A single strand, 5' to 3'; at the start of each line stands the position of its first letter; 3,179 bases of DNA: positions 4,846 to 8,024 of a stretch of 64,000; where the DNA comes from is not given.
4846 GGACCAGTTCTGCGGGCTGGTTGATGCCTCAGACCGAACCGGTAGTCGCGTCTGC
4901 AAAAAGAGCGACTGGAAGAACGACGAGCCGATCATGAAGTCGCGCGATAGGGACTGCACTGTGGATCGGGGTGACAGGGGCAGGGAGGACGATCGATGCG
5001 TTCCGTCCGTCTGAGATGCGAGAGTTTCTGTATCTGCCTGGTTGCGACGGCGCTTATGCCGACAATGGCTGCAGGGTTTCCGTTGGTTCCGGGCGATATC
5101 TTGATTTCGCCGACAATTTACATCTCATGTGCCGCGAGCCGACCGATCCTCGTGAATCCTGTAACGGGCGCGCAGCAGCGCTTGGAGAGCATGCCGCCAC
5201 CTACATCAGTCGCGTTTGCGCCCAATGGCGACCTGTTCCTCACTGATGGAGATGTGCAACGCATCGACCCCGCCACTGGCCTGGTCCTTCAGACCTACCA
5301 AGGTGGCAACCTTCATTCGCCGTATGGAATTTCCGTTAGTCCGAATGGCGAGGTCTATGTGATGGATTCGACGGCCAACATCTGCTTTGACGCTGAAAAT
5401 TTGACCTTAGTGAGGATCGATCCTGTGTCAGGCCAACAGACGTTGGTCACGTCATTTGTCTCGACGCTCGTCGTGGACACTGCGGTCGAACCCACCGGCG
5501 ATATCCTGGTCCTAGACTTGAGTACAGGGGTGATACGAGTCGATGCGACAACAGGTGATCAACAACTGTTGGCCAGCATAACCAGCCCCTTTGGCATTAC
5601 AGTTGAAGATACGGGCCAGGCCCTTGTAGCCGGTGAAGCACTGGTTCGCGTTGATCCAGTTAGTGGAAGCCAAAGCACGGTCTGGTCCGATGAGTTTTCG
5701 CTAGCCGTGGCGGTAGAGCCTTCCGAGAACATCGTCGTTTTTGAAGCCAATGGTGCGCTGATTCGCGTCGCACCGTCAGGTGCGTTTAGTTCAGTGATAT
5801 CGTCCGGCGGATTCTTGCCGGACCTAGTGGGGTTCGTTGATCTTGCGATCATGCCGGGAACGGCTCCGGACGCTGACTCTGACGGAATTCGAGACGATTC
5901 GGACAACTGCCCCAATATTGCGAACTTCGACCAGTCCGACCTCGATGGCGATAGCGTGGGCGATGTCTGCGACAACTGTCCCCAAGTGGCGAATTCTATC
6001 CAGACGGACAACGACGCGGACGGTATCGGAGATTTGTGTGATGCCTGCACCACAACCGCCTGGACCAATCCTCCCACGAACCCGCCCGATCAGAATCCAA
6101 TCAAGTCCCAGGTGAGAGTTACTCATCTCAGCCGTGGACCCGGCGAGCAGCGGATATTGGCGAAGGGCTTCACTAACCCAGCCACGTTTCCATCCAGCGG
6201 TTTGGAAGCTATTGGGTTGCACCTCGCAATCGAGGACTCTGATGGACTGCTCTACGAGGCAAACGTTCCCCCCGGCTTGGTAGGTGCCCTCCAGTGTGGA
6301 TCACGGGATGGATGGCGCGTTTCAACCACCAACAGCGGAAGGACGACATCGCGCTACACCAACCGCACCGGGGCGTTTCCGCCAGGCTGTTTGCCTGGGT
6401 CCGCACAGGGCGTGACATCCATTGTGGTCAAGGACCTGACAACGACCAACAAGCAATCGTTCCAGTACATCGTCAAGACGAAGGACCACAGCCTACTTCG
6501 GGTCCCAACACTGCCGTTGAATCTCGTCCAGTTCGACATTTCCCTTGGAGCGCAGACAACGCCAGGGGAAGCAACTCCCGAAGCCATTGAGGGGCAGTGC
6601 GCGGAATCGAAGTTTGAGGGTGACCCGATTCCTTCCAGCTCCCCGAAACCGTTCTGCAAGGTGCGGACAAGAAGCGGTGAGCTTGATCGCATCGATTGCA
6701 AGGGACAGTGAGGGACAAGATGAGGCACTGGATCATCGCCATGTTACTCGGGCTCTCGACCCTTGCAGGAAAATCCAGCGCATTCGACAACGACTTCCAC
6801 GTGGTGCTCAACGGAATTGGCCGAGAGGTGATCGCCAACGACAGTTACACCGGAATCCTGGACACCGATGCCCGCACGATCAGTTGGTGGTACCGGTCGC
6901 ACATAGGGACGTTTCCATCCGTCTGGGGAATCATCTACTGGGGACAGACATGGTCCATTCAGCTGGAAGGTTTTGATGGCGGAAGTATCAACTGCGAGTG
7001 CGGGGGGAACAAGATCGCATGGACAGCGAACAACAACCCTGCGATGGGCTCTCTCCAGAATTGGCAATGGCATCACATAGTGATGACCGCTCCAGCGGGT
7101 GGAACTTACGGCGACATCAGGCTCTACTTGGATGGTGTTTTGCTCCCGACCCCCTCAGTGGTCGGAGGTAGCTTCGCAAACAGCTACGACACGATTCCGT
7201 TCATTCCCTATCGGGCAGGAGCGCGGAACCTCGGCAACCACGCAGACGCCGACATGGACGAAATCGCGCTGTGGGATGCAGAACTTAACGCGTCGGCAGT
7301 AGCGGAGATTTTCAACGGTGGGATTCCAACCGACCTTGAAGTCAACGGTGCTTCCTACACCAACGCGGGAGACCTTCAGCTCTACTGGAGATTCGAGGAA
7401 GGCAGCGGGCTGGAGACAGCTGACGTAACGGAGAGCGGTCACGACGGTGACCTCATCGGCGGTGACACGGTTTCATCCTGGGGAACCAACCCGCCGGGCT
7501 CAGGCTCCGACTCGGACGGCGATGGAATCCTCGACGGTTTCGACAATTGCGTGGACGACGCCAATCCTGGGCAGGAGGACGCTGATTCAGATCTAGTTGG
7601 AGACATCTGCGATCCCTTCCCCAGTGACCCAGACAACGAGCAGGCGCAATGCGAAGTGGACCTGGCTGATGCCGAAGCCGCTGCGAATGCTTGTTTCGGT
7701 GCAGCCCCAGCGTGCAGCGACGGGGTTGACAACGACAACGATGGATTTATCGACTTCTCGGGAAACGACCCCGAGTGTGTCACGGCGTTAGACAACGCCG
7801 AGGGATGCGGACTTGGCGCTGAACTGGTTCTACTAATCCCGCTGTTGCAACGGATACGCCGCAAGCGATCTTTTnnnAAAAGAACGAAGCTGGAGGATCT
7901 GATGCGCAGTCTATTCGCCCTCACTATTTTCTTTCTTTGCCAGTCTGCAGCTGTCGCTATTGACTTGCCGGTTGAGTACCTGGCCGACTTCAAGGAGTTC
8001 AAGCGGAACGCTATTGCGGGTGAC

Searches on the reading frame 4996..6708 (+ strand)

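Call 7: search_protein_families(library=pfam, max_evalue=0.1, proteins=[window:4996-6708:+])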
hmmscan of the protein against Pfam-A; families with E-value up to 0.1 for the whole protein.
window:4996-6708:+ (571 aa): 3 families
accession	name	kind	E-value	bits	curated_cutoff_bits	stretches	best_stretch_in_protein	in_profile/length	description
PF02412.23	TSP_3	-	1.8e-11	44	25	2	292-313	15-36/36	Thrombospondin type 3 repeat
PF01436.27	NHL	-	2.8e-06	27.5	20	0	107-125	2-20/28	NHL repeat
PF25021.1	TEN_NHL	-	0.013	14.9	27.1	0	105-130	140-165/357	Teneurin NHL domain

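Call 8: search_protein_families(library=ncbifam, max_evalue=0.1, proteins=[window:4996-6708:+])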
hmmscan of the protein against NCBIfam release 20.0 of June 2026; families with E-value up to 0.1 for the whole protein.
window:4996-6708:+ (571 aa): 5 families
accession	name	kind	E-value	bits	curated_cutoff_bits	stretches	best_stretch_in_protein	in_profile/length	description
NF047638.1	throspo3_MtsC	equivalog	3.1e-20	72.5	350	1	289-350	63-124/428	cell-cell cohesion MYXO-CTERM protein MtsC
NF045500.1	Omp28_seleno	equivalog_domain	3.1e-13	49.8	200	2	290-330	272-312/377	Omp28-related selenoprotein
NF033206.1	ScyE_fam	subfamily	1.6e-07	31.2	80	2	140-217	238-323/333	ScyD/ScyE family protein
NF053768.1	CIS12_fam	equivalog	0.002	16.9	860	0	150-214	37-105/715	CIS12 family contractile injection system protein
NF033763.1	exchanger_TraB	exception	0.078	10.9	700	0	265-309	327-369/522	outer membrane exchange protein TraB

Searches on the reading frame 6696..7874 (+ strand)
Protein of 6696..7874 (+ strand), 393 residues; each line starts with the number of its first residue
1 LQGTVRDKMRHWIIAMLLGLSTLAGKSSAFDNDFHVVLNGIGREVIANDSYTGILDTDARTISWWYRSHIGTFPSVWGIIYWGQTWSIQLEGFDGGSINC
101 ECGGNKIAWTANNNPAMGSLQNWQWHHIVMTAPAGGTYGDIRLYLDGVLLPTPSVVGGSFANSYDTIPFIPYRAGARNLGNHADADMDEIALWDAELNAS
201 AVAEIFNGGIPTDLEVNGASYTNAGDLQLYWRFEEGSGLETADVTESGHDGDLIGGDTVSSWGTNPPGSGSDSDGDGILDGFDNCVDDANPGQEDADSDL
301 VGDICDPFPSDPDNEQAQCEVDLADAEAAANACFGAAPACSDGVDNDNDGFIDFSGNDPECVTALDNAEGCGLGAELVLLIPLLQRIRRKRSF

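Call 7: search_protein_families(library=pfam, max_evalue=0.1, proteins=[window:6696-7874:+])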
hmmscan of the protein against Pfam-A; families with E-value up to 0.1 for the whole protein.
window:6696-7874:+ (393 aa): 2 families
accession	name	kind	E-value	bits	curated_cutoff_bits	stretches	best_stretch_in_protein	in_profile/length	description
PF13385.13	Laminin_G_3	-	3.7e-11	43.8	27.6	1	54-203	13-151/151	Concanavalin A-like lectin/glucanases superfamily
PF02412.23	TSP_3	-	0.021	14.9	25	1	272-293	15-36/36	Thrombospondin type 3 repeat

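Call 8: search_protein_families(library=ncbifam, max_evalue=0.1, proteins=[window:6696-7874:+])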
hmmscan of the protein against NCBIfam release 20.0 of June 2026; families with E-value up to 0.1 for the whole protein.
window:6696-7874:+ (393 aa): 4 families
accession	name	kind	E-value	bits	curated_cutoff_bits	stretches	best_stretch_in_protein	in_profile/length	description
NF045500.1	Omp28_seleno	equivalog_domain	3.7e-09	36.4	200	1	271-307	273-309/377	Omp28-related selenoprotein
NF033662.1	acid_disulf_rpt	repeat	2.7e-05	23.8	41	1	339-363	6-28/32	acidic double-disulfide repeat-containing protein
NF047638.1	throspo3_MtsC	equivalog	0.00038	19.4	350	1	271-323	65-117/428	cell-cell cohesion MYXO-CTERM protein MtsC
TIGR04241.1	adenoE3CR1rpt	equivalog_domain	0.007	16.7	37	1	98-135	13-46/81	membrane glycoprotein E3 CR1-alpha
